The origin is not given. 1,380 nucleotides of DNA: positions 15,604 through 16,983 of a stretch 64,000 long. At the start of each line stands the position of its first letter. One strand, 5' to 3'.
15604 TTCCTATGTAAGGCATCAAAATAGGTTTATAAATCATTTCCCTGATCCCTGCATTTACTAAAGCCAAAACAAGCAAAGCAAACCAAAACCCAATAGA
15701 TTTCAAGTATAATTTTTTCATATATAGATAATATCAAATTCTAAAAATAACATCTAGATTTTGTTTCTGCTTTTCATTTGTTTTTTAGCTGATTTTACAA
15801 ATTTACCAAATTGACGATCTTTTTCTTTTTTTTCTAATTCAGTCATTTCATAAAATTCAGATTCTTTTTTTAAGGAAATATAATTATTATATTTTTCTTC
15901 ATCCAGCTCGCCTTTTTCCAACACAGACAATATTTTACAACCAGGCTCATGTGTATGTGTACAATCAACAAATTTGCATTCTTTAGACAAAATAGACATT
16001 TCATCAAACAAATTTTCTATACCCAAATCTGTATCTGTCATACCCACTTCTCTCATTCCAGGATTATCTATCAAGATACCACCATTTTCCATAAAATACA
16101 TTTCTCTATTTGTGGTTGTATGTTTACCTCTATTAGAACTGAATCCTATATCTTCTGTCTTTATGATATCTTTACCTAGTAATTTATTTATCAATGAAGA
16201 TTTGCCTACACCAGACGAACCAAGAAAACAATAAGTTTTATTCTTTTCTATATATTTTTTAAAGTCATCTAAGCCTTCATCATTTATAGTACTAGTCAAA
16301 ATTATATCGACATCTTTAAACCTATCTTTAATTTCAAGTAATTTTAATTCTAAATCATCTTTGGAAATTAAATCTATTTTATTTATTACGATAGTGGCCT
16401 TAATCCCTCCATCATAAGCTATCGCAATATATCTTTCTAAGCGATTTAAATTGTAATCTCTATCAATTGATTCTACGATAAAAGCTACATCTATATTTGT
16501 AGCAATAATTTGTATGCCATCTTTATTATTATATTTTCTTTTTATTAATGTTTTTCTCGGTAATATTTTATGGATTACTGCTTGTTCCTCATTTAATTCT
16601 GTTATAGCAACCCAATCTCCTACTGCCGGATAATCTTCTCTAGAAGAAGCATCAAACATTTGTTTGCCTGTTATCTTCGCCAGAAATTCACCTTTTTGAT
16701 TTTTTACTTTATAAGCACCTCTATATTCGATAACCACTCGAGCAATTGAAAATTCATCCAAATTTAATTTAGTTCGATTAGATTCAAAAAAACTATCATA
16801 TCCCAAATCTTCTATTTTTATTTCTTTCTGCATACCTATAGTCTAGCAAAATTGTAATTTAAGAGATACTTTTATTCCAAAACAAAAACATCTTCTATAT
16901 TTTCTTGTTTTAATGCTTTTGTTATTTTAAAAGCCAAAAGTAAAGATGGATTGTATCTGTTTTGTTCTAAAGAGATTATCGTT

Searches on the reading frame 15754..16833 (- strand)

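Call 55: search_protein_families(library=pfam, proteins=[window:15754-16833:-], max_evalue=0.00001)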
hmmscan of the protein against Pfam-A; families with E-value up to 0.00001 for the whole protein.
window:15754-16833:- (359 aa): 2 families
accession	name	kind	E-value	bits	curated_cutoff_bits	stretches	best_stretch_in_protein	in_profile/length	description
PF03193.22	RsgA_GTPase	-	3.8e-48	164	30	1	90-265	1-173/174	RsgA GTPase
PF01926.29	MMR_HSR1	-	5.4e-07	30.2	21.9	1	202-270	3-71/113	50S ribosome-binding GTPase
